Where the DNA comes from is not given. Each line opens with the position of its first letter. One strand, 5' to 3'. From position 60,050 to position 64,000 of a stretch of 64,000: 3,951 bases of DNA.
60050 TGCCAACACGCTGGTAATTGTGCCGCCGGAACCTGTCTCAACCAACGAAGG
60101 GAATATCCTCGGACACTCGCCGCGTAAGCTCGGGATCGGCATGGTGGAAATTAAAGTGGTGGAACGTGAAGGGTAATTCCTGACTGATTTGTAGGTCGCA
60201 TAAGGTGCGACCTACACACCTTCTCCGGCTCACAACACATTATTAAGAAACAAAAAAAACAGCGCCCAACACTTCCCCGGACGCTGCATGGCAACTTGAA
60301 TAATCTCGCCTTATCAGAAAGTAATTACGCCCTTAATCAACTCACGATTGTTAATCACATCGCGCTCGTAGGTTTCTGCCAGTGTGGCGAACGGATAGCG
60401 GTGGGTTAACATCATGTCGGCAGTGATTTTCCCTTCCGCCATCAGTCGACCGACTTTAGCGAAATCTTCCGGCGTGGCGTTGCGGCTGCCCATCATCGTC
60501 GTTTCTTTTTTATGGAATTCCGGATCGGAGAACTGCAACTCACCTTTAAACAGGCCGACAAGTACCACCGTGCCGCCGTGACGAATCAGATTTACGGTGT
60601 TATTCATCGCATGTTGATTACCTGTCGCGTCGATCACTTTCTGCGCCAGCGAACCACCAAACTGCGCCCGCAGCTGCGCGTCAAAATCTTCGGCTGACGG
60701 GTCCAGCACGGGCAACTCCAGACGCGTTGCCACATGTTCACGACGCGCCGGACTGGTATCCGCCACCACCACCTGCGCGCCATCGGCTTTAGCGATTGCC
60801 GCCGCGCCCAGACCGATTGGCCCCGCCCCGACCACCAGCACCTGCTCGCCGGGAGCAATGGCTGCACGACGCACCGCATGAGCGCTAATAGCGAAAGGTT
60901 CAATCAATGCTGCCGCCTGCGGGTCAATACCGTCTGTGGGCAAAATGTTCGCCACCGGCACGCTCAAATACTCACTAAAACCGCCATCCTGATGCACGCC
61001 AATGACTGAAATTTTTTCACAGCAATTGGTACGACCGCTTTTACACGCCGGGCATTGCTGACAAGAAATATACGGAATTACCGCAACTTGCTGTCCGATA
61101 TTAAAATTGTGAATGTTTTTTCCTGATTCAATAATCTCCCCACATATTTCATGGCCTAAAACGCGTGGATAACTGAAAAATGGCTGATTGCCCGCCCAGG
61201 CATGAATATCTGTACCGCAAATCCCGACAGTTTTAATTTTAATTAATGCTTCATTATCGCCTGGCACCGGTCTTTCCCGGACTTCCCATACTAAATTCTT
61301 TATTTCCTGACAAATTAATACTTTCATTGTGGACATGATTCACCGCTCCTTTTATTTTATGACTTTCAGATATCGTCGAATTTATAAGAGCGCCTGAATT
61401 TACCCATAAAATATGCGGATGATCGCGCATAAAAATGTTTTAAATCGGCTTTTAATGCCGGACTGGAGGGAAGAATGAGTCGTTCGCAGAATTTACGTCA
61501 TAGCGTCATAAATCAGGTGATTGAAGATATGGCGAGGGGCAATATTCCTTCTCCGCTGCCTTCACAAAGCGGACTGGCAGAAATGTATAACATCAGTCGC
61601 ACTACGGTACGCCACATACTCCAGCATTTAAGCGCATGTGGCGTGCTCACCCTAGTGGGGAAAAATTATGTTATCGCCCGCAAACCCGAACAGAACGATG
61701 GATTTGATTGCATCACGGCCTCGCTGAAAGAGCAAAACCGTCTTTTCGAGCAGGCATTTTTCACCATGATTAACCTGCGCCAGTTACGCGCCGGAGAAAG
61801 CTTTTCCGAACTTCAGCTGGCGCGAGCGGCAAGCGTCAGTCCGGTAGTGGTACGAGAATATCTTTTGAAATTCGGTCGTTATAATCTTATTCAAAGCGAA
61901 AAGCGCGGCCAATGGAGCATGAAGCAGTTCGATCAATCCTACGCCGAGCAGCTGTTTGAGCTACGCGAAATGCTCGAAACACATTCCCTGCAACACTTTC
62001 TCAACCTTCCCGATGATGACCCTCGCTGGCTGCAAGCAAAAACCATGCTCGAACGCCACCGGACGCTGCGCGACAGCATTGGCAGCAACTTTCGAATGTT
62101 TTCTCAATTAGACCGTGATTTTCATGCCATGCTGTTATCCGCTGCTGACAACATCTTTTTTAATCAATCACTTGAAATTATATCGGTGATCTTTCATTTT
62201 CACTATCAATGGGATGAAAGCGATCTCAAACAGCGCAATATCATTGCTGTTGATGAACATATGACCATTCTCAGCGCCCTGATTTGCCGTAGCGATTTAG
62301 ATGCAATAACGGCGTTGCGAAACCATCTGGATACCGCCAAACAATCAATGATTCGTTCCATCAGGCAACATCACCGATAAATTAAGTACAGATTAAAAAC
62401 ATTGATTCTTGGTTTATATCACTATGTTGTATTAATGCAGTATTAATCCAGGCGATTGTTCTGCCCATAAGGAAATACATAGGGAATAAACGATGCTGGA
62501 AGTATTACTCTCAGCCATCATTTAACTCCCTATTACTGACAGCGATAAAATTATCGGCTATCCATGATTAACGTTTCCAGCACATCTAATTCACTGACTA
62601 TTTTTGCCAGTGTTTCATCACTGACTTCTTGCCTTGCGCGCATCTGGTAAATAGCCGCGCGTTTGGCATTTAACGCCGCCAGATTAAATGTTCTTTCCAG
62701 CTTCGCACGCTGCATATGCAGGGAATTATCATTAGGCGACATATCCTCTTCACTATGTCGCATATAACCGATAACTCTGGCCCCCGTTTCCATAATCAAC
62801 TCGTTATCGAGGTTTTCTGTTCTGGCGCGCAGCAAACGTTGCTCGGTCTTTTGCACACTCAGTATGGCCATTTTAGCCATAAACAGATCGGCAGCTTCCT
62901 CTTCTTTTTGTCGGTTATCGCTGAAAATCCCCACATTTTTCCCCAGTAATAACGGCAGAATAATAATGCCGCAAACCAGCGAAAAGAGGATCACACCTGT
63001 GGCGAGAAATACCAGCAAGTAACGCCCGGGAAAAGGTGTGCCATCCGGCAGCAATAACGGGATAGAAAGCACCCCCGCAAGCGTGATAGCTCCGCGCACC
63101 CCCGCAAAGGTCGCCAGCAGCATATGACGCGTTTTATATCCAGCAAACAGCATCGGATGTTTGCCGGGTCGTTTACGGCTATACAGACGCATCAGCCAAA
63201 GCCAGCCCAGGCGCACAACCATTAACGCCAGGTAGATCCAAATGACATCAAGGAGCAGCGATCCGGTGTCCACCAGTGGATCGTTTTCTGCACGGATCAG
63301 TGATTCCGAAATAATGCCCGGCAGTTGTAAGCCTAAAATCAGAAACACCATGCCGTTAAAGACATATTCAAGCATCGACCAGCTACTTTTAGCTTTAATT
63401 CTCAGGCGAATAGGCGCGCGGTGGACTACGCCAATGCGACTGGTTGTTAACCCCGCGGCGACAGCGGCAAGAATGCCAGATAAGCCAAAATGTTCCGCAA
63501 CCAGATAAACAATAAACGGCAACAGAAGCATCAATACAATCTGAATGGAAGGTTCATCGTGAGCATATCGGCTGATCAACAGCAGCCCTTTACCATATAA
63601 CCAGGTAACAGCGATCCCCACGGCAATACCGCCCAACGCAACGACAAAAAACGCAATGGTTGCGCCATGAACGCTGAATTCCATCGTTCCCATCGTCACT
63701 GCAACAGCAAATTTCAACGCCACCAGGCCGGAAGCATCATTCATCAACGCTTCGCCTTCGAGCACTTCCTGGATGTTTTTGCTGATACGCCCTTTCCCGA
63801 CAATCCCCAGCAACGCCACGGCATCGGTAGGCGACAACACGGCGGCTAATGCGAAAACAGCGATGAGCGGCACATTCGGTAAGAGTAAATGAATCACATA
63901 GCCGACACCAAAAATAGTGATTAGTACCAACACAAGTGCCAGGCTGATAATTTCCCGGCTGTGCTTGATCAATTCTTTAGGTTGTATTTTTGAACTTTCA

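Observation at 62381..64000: CPA1-type cation/proton antiporter where the L-galactonate transporter lgoT is expected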

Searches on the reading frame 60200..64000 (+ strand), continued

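Call 63: find_encoding_contigs(protein=P0144, flank=10000, max_places=1)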
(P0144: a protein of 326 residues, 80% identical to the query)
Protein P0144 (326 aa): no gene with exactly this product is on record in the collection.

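Call 70: search_protein_families(proteins=[L001:14354-16006:-], library=padloc, max_evalue=0.01)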
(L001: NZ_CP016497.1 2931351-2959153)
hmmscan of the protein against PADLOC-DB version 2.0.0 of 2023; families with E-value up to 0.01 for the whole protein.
L001:14354-16006:- (550 aa): 0 families

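Call 74: predict_structure(alignment_id=A2)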
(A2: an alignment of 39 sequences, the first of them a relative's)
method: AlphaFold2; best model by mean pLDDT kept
length: 323 residues; sequences in the alignment: 39
mean_pLDDT: 90.4   pTM: 0.84
mean pLDDT of the five models: 90.4, 85.2, 84.5, 83.6, 83.3
residues with pLDDT >= 90: 251; 70-90: 48; 50-70: 10; < 50: 14
segments of 3 or more residues with pLDDT < 50: 1-3, 6-8, 11-13, 15-19
pLDDT, mean of each block of 10 residues (from residue 1): 46 49 85 82 97 97 78 87 91 90 94 95 96 96 94 98 97 94 96 92 96 89 97 94 97 98 95 90 97 97 93 96 95
secondary structure, 60 per line:
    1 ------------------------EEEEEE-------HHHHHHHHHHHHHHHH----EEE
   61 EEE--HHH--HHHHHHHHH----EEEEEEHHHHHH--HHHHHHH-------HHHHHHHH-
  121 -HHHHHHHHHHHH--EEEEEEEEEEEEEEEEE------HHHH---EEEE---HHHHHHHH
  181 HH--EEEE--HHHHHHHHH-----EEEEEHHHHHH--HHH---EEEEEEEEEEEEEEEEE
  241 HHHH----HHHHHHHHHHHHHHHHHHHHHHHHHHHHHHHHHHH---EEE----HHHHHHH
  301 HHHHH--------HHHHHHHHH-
elements in order: E25-30 H38-53 E58-63 H71-79 E84-89 H90-95 H98-104 H112-119 H122-133 E136-152 H159-162 E166-169 H173-182 E185-188 H191-199 E205-209 H210-215 E224-240 H241-244 H249-283 E287-289 H294-305 H314-322

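Call 76: fold_search(model_id=the predicted structure, library=pdb)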
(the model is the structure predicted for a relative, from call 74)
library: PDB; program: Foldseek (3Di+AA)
matches with E <= 10: 1182; with E <= 0.001: 596
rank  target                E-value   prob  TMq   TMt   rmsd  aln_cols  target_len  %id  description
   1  4ovt_A                1.8e-47  1.00  0.89  0.96   1.5       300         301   70  CRYSTAL STRUCTURE OF A TRAP PERIPLASMIC SOLUTE BINDING PROTEIN FROM OCHROBACTERIUM ANTHROPI (Oant_3902), TARGET EFI-51 (released 2014-01-08)
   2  4o8m_A                1.4e-37  1.00  0.88  0.93   1.8       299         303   42  Crystal structure of a trap periplasmic solute binding protein actinobacillus succinogenes 130z, target EFI-510004, wi (released 2014-01-22)
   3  4o8m_D                3.2e-37  1.00  0.87  0.94   1.8       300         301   42  Crystal structure of a trap periplasmic solute binding protein actinobacillus succinogenes 130z, target EFI-510004, wi (released 2014-01-22)
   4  4o8m_G                4.1e-37  1.00  0.87  0.93   1.7       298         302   42  Crystal structure of a trap periplasmic solute binding protein actinobacillus succinogenes 130z, target EFI-510004, wi (released 2014-01-22)
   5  4pfb                  2.9e-31  1.00  0.87  0.91   1.9       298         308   32  Crystal structure of a TRAP periplasmic solute binding protein from Fusobacterium nucleatun (FN1258, TARGET EFI-510120)  (released 2014-05-14)
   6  4n6k                  5.2e-29  1.00  0.87  0.90   1.9       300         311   27  Crystal structure of a TRAP periplasmic solute binding protein from Desulfovibrio salexigens DSM2638, Target EFI-510113  (released 2013-11-13)
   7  4p1e                  3.4e-28  1.00  0.84  0.91   2.0       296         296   26  Crystal structure of a trap periplasmic solute binding protein from escherichia fergusonii (efer_1530), target EFI-51011 (released 2014-03-19)
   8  4mag                  3.6e-28  1.00  0.81  0.84   2.9       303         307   29  Crystal structure of the Periplasmic Sialic Acid Binding Protein from Vibrio Cholerea (released 2014-07-02)
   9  2cey                  3.9e-28  1.00  0.82  0.86   2.8       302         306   26  Apo Structure of SiaP (released 2006-05-15)
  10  2cex_D                3.9e-28  1.00  0.79  0.83   3.2       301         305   26  Structure of a sialic acid binding protein (SiaP) in the presence of the sialic acid acid analogue Neu5Ac2en (released 2006-05-15)
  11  2cex_B                4.9e-28  1.00  0.85  0.90   2.2       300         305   27  Structure of a sialic acid binding protein (SiaP) in the presence of the sialic acid acid analogue Neu5Ac2en (released 2006-05-15)
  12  9fvb_A                5.2e-28  1.00  0.77  0.81   3.0       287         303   29  Crystal structure of VcSiaP in complex with a VHH antibody (VHH_VcP#2) (released 2024-11-06)
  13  7a5c_A                6.2e-28  1.00  0.83  0.84   2.4       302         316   27  Crystal structure of spin labelled VcSiaP R125A bound to an artificial peptide ligand. (released 2020-12-30)
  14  9fve_E                7.4e-28  1.00  0.85  0.91   2.0       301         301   28  Crystal structure of VcSiaP W73A mutant in complex with sialic acid and a VHH antibody (VHH_VcP#2) (released 2024-11-06)
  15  2cex_A                7.8e-28  1.00  0.80  0.84   3.1       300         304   27  Structure of a sialic acid binding protein (SiaP) in the presence of the sialic acid acid analogue Neu5Ac2en (released 2006-05-15)
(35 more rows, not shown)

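Call 91: search_dna_similar(query=L001:14354-16006:-, collection=plasmids, mode=protein, max_rows=15, max_evalue=1e-50)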
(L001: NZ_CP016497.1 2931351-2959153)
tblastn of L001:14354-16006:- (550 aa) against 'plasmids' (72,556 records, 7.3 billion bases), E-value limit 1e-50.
Records with a match: 98; places in all: 102; records where one place covers at least 80% of the query: 97.
Best place of each record, by identity: >=99% 1; <60% 97.
By first word of the organism name: Klebsiella 41; Escherichia 9; Raoultella 8; Sphingomonas 5; Rhizobium 5; Sphingobium 4; Listeria 3; Methylobacterium 3; Salmonella 2; Proteus 2; and 11 more.
By predicted mobility (MOB-suite, as given by PLSDB): conjugative 58; non-mobilizable 38; mobilizable 2.
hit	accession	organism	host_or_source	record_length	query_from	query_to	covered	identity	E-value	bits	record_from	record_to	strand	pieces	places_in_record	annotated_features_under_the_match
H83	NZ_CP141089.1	Escherichia coli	Homo sapiens,Infected Human Urine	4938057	25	550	96%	100.0%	0e+0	1014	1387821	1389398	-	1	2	none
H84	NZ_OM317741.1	Salmonella sp.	-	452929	25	550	96%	58.6%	0e+0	578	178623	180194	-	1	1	Na+/H+ antiporter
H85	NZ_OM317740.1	Salmonella sp.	-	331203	25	550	96%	58.6%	0e+0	578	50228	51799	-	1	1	Na+/H+ antiporter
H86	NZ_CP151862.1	Citrobacter freundii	-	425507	25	550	96%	58.4%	0e+0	578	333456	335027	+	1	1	Na+/H+ antiporter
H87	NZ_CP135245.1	Escherichia coli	Food,other,Pig ear pet treat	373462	25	549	95%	58.2%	1e-175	556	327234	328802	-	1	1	yjcE: Na+/H+ antiporter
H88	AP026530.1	Escherichia coli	whole organism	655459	25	549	95%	58.2%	1e-175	556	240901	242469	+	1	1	sodium:proton antiporter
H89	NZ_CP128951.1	Escherichia coli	-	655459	25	549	95%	58.2%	1e-175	556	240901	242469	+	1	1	yjcE: Na+/H+ antiporter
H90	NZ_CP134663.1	Escherichia coli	Larus michahellis,bacteria,cloaca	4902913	25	549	95%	58.2%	1e-175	556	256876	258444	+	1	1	none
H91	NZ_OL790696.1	Escherichia coli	-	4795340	25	549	95%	58.2%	2e-175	556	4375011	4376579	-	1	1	none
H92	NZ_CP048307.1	Escherichia coli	cell culture,environment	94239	25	549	95%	58.0%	2e-174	554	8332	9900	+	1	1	yjcE: Na+/H+ antiporter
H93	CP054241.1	Escherichia coli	Homo sapiens,bone infection of foot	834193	25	549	95%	58.0%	2e-174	554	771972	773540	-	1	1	Na+/H+ antiporter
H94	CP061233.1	Escherichia coli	Sheep,cell culture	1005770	25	549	95%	57.5%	2e-148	552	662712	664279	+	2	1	none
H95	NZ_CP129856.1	Klebsiella pneumoniae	Homo sapiens,whole organism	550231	25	550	96%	57.4%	5e-172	546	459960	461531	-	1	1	Na+/H+ antiporter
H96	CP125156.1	Klebsiella pneumoniae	-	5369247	25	550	96%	57.4%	5e-172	546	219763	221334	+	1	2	Na+/H+ antiporter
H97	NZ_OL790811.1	Proteus mirabilis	-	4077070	25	549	95%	55.9%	4e-158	506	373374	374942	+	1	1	none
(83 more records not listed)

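Call 93: search_protein_families(proteins=[L011:1-651:-, L011:2975-4024:+, L011:4172-5584:-, L003:8236-9297:-, L003:5169-5849:+], library=ncbifam, max_evalue=0.00001)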
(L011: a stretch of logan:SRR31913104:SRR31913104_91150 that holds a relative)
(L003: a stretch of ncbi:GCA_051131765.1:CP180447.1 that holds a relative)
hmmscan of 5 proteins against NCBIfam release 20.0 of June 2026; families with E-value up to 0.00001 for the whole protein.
L011:1-651:- (217 aa): 10 families
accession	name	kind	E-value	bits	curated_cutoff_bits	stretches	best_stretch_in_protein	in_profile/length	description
NF011654.0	PRK15072.1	subfamily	6.2e-124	413.9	430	1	1-217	1-217/404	D-galactonate dehydratase family protein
NF043051.1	ManoateDhtManD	equivalog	3.9e-114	381.6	550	1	1-217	1-216/403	D-mannonate dehydratase ManD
NF010624.0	PRK14017.1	equivalog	3.8e-39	134.8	311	1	1-149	1-146/382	galactonate dehydratase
NF047820.1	TalGalacDh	equivalog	4.4e-21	75.2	500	1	17-156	38-180/371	L-talarate/galactarate dehydratase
NF040866.1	AraD_Arch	equivalog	9.5e-19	67.6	650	1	17-156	34-177/372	arabinonate dehydratase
NF040790.2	glucon_galact_dh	equivalog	5.7e-18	64.9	750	1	18-147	26-158/390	bifunctional D-gluconate/D-galactonate dehydratase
NF011968.0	PRK15440.1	equivalog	2e-15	56.6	393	1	21-126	63-165/395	L-rhamnonate dehydratase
NF043002.1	HProlDhtase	equivalog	2e-12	46.7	500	1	20-151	36-167/366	cis-3-hydroxy-L-proline dehydratase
TIGR02534.1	mucon_cyclo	subfamily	3.3e-09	36.3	334.95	1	15-139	27-157/368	muconate/chloromuconate family cycloisomerase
NF041118.1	A_G_epim_Thtga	equivalog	2.7e-06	26.7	500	1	18-151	32-162/341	L-Ala-D/L-Glu epimerase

L011:2975-4024:+ (349 aa): 10 families
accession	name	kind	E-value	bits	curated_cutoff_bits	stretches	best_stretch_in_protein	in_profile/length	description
NF006706.0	PRK09250.1-3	equivalog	5.6e-230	762.1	664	1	1-349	1-350/350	class I fructose-bisphosphate aldolase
NF006707.0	PRK09250.1-4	equivalog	9.9e-188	623.4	327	1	2-349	5-355/355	class I fructose-bisphosphate aldolase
NF006705.0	PRK09250.1-2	equivalog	1.2e-165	550.6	682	1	1-349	1-349/349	class I fructose-bisphosphate aldolase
NF006704.0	PRK09250.1-1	equivalog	2e-64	217.4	277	1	45-343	17-307/308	class I fructose-bisphosphate aldolase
NF005556.0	PRK07226.1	subfamily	2e-25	89.7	241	1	68-247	21-188/267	2-amino-3,7-dideoxy-D-threo-hept-6-ulosonate synthase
NF005321.0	PRK06852.1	equivalog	1.5e-23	83.4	420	1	62-249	31-222/308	aldolase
NF040816.1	Fbpase1_Arch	equivalog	1.8e-20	73.5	430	1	65-241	18-187/271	class I fructose-bisphosphate aldolase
TIGR01949.1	ADH_synth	equivalog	7.6e-18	65.1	299.45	1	61-244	9-179/255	2-amino-3,7-dideoxy-D-threo-hept-6-ulosonate synthase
NF041223.1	BagB_FevI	exception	9.9e-08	31.5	500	1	114-241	64-185/257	bagremycin/ferroverdin biosynthesis DhnA-type aldolase BagB/FevI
NF006081.0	PRK08227.1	equivalog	3.1e-07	30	297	1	107-242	83-208/291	3-hydroxy-5-phosphonooxypentane-2,4-dione thiolase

L011:4172-5584:- (470 aa): 1 family
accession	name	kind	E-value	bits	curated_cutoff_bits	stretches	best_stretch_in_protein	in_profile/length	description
TIGR00785.1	dass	subfamily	3.6e-113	378.6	198.6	1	25-464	1-444/444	DASS family sodium-coupled anion symporter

L003:8236-9297:- (353 aa): 2 families
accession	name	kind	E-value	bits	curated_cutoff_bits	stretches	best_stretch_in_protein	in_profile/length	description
TIGR00787.1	dctP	subfamily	1.4e-19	70.5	175.05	1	52-271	17-234/257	DctP family TRAP transporter solute-binding subunit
NF037995.1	TRAP_S1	subfamily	7.4e-16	58.3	50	1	161-297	124-260/271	TRAP transporter substrate-binding protein DctP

L003:5169-5849:+ (226 aa): 14 families
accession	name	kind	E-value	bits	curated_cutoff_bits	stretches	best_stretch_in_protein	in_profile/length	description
TIGR03338.1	phnR_burk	equivalog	4.9e-27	94.9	271.5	1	19-209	18-208/212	phosphonate utilization associated transcriptional regulator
NF003011.0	PRK03837.1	subfamily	5.1e-22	78.7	260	1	79-210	100-229/241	transcriptional regulator NanR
NF008504.0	PRK11414.1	equivalog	1.4e-17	64.2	225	1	15-209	14-210/221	GntR family transcriptional regulator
NF008576.0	PRK11534.1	equivalog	2.7e-10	40.3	218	1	16-207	11-210/225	DNA-binding transcriptional regulator CsiR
NF052282.1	PLP_TF_PdxR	equivalog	5.1e-10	39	320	1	12-93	1-77/448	MocR-like pyridoxine biosynthesis transcription factor PdxR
NF007741.0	PRK10421.1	equivalog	5.6e-10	39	311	0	13-80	8-76/262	transcriptional regulator LldR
NF007001.0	PRK09464.1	equivalog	7.1e-10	38.9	330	1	17-83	15-82/254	pyruvate dehydrogenase complex transcriptional repressor PdhR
TIGR02325.1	C_P_lyase_phnF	equivalog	6.4e-09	35.7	156.8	1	14-78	10-77/238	phosphonate metabolism transcriptional regulator PhnF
TIGR02404.1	trehalos_R_Bsub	equivalog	6.9e-09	35.7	211.95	1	15-101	3-91/233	trehalose operon repressor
TIGR02018.2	his_ut_repres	equivalog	8.1e-08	31.9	220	1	15-82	2-70/226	histidine utilization transcriptional repressor HutC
NF052281.1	rhizopine_MocR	equivalog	1.5e-07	30.5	650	1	11-102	17-109/479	rhizopine catabolism transcriptional regulator MocR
NF007588.0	PRK10225.1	equivalog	3.6e-07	29.7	442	1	16-88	13-86/257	Uxu operon transcriptional regulator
NF012025.0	PRK15481.1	equivalog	2.1e-06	26.7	573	1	15-85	9-80/432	MocR-like B6 salvage transcription factor PtsJ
NF047563.1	modulin_PmtR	equivalog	5.1e-06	26.5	200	1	11-90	11-91/125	PSM export ABC transporter transcriptional regulator PmtR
